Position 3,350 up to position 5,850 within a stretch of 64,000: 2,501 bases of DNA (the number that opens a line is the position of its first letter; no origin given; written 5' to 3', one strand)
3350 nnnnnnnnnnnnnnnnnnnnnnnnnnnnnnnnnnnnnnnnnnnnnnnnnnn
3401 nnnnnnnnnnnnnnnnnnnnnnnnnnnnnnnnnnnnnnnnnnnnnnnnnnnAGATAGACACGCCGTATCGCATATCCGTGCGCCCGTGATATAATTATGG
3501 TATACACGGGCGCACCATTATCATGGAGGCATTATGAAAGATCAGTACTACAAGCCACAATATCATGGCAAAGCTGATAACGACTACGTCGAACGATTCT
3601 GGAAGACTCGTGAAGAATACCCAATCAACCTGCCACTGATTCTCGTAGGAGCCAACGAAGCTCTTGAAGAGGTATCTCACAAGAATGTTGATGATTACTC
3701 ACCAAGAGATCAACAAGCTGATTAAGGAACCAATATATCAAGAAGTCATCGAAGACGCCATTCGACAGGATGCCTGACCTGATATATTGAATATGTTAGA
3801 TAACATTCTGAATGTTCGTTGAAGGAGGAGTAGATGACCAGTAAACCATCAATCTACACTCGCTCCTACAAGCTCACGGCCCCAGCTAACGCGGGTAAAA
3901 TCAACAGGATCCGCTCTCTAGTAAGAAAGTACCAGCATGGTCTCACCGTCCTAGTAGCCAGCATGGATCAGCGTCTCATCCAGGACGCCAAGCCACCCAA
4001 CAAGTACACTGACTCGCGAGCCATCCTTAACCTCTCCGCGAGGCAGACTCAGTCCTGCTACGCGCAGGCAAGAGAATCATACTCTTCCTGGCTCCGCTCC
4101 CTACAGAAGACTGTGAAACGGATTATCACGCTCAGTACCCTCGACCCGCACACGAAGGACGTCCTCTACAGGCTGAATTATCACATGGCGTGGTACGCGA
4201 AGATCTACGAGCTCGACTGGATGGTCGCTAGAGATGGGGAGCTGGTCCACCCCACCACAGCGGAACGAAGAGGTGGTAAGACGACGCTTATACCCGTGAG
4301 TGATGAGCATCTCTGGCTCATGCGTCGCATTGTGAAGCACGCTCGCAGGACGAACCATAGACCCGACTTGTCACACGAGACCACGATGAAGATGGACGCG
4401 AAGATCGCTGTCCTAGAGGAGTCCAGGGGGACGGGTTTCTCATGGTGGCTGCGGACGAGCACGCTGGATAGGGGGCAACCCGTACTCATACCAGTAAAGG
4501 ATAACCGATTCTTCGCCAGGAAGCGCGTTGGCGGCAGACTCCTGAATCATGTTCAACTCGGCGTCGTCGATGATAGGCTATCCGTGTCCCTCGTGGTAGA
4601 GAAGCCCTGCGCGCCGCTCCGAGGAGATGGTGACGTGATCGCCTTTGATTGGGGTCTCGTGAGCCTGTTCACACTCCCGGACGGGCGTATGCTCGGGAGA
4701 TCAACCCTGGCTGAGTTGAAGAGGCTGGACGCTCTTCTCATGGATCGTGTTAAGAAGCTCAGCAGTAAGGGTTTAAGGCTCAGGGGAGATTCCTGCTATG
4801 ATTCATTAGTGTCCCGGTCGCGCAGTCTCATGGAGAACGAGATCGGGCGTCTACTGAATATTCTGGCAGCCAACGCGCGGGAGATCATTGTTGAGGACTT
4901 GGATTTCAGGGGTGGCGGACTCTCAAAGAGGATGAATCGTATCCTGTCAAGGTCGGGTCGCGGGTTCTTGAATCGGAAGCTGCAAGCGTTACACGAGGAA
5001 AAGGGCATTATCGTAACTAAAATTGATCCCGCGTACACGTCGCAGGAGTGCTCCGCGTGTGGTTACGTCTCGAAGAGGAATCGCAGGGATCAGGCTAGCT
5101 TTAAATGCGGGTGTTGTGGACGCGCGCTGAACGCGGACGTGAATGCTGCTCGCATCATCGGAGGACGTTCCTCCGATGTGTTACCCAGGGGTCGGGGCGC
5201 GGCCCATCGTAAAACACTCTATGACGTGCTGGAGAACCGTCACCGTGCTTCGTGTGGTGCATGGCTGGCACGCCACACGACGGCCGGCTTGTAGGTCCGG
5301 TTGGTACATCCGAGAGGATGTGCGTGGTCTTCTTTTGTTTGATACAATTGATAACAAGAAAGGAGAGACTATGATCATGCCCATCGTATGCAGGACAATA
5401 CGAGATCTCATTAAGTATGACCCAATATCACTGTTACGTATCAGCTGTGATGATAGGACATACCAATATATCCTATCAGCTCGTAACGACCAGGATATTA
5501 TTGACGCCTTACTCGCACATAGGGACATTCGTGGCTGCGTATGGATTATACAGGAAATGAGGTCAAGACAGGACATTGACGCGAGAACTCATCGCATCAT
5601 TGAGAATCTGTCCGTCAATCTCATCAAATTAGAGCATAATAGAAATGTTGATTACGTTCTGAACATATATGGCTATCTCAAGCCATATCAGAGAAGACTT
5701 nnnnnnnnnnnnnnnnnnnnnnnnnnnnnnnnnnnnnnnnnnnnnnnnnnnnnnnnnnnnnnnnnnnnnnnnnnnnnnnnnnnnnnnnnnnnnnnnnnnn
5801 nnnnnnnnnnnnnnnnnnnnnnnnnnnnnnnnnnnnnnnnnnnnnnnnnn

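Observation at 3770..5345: High-GC TnpB-only IS element inserted between the adhesin gene and a nucleotide-metabolism block, with a candidate omega-RNA region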

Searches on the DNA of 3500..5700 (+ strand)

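Call 31: search_rna_families(source=window, start=3600, end=5600, threshold=evalue, max_evalue=10, show_alignments=2)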
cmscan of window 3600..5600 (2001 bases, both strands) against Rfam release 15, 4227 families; matches with E-value up to 10: 0.
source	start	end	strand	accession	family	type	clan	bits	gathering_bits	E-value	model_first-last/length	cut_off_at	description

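Call 58: build_rna_model(alignment_id=A6)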
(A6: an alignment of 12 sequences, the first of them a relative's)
Model R1 built from alignment A6 (12 sequences, 220 columns); structure: RNAalifold consensus.
model positions 212; base pairs 64; branch points 4; effective number of sequences 1.05; information 0.591 bits per position. Calibrated on 0.2 Mb of random sequence (short: E-values are rough).
structure used (alignment columns):
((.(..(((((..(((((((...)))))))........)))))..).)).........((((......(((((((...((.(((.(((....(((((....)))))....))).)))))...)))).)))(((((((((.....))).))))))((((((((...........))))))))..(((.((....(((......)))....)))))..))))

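Call 59: search_with_rna_model(model_id=R1, sources=[window, L002, L022, L023, L024, L025, L026, L006, L009, L010, L013, L014, L016, L019], max_evalue=1, show_alignments=3)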
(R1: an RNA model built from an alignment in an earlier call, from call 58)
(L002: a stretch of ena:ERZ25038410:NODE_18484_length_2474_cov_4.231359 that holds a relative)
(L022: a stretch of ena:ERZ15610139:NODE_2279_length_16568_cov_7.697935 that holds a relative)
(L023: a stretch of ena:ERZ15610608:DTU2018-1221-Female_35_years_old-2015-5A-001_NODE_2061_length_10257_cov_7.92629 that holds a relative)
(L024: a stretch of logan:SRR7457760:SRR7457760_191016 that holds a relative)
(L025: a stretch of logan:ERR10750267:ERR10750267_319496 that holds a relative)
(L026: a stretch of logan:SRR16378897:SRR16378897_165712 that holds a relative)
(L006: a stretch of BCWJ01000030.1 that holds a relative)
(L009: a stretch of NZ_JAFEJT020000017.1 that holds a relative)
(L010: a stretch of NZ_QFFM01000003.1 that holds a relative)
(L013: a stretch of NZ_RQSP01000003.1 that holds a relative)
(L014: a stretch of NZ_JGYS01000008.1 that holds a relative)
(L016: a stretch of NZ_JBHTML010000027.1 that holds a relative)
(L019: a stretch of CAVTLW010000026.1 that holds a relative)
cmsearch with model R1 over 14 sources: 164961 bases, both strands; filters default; matches with E-value up to 1: 5.
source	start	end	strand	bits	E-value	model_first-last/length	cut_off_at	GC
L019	5314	5526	+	230.8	5e-72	1-212/212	no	0.64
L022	3249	3433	+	15.3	0.0042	1-212/212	no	0.61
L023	4231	4415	+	15.3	0.0042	1-212/212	no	0.61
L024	2641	2701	+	11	0.098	1-212/212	no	0.64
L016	5315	5364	+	8.4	0.67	1-212/212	no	0.68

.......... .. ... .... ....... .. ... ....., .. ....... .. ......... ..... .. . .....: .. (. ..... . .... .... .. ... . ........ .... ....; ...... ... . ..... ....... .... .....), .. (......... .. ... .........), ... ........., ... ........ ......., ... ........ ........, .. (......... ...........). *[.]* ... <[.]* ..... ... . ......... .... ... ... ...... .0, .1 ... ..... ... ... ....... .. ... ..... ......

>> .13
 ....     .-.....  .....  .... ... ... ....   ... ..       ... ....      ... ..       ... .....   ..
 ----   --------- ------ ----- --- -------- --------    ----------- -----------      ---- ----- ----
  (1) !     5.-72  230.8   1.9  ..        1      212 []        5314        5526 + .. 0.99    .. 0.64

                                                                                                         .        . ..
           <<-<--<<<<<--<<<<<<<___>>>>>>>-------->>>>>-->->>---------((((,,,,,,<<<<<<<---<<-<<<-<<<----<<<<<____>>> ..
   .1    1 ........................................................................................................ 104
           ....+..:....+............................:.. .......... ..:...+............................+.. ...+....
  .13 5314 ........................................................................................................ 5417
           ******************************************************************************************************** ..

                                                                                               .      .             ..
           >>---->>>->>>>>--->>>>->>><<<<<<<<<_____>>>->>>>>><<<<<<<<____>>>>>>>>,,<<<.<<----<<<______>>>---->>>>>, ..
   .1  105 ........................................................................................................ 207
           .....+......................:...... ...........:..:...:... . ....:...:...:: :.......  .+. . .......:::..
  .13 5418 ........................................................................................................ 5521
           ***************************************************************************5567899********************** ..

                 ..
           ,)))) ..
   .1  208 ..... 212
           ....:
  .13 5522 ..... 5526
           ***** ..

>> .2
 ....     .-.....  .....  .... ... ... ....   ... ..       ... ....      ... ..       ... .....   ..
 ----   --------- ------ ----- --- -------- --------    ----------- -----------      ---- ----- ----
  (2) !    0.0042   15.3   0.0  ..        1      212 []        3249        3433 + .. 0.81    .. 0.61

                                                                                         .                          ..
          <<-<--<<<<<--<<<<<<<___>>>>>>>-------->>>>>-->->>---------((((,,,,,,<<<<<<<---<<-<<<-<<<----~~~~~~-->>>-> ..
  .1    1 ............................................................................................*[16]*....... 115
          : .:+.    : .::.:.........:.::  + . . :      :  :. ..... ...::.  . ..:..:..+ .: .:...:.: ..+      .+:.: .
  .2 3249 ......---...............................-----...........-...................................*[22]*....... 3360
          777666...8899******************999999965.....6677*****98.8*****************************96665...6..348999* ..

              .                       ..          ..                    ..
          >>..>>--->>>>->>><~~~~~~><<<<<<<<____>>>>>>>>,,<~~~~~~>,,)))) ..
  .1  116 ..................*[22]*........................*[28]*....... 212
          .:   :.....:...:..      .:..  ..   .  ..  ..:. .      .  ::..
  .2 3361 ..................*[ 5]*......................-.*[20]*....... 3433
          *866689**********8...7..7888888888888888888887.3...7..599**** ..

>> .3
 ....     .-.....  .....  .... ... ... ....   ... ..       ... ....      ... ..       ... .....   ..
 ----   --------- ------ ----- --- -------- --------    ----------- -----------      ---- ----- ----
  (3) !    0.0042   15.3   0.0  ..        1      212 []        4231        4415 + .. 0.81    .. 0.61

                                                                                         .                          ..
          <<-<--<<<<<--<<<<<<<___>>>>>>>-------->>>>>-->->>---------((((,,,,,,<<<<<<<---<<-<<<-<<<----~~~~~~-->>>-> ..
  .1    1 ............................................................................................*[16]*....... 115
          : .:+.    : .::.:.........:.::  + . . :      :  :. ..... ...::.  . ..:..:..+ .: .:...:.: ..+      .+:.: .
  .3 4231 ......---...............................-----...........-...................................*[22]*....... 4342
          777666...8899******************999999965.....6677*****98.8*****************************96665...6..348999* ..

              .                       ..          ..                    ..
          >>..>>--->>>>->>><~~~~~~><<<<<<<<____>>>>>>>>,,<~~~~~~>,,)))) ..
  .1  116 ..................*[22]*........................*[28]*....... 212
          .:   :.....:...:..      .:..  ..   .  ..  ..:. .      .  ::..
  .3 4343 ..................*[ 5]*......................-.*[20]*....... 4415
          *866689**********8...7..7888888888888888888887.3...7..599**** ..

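Call 61: search_with_rna_model(model_id=R1, source=window, start=3500, end=5700, filters=off, max_evalue=10, show_alignments=2)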
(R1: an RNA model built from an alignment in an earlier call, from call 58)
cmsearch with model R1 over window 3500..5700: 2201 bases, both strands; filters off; matches with E-value up to 10: 11.
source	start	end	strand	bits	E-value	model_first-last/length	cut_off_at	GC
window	5149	5375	+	12.4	0.00047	1-212/212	no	0.55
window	3737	3771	-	3.1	0.42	9-41/212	no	0.46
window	4658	4710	+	2.3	0.78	1-212/212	no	0.64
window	3588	3658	+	1.3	1.6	1-212/212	no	0.49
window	4100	4118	+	1.3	1.7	183-201/212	no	0.42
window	5308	5363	-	1.1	1.9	1-212/212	no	0.39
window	4642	4697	-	1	2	1-212/212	no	0.62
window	5366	5438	-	0.9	2.1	1-212/212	no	0.41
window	5195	5205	-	-0.7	6.9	17-27/212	no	1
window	4245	4282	+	-1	8.9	73-125/212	no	0.61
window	3965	4007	+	-1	9.1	1-212/212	no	0.58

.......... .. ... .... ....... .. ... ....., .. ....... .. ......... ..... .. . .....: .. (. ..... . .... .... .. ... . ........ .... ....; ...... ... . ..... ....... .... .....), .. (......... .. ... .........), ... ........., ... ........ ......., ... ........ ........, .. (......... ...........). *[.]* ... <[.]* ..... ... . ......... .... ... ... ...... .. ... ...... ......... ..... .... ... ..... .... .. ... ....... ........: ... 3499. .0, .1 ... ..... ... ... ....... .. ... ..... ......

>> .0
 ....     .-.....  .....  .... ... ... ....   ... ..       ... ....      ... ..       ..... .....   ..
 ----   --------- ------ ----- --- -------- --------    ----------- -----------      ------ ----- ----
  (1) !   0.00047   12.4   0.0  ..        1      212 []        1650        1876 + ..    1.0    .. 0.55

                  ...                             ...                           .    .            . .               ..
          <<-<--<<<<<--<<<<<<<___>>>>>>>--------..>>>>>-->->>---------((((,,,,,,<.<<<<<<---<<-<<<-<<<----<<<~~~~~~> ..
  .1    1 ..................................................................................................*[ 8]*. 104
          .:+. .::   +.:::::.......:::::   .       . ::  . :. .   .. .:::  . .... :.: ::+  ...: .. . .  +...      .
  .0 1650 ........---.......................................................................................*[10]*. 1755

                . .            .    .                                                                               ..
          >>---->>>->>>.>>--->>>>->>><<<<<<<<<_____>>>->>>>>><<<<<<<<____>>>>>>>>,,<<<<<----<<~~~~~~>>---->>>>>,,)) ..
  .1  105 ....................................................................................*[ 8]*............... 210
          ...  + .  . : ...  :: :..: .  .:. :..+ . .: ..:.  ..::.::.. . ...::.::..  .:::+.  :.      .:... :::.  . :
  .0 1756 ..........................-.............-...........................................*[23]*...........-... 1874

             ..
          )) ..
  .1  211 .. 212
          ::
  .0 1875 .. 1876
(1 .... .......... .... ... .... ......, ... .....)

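Call 62: search_with_rna_model(model_id=R1, sources=[window, L002, L025, L024, L005, L012, L008, L018], filters=off, max_evalue=0.5, make_alignment=true)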
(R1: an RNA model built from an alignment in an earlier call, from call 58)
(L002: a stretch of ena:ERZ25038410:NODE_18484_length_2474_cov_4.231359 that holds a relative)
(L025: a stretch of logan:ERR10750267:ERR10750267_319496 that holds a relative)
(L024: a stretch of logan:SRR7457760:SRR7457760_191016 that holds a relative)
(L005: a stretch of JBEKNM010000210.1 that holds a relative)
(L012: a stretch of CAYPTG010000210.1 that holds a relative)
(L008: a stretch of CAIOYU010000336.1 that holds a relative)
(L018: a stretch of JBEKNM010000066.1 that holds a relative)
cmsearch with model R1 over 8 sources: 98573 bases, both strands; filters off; matches with E-value up to 0.5: 18.
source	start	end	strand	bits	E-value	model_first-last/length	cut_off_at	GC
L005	2608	2820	+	244.4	1.4e-76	1-212/212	no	0.63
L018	410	622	+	224.7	2.7e-70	1-212/212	no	0.61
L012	3352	3570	+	213.8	8.1e-67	1-212/212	no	0.63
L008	5391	5602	+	207.4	9.3e-65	1-212/212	no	0.58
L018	481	535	-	16.6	0.00094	72-126/212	no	0.65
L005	2679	2733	-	15.7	0.0018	72-126/212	no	0.69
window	5149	5375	+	12.4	0.021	1-212/212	no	0.55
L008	5462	5516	-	12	0.027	72-126/212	no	0.58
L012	3423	3477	-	11.9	0.029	72-126/212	no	0.65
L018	250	454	-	11.5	0.041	1-212/212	no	0.63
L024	2641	2701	+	11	0.059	1-212/212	no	0.64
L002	548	644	-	10.9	0.062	1-212/212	no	0.56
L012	3334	3400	-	9.6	0.16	1-212/212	no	0.67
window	55772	55871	+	9.1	0.23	1-212/212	no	0.4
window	55779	55801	-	8.7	0.31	14-36/212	no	0.35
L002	2145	2361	+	8.3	0.43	1-212/212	no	0.53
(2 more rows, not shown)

Alignment A7: 18 matches aligned to the model, 309 columns, each read 5' to 3' on its own strand. Consensus structure (alignment columns), stored with it:
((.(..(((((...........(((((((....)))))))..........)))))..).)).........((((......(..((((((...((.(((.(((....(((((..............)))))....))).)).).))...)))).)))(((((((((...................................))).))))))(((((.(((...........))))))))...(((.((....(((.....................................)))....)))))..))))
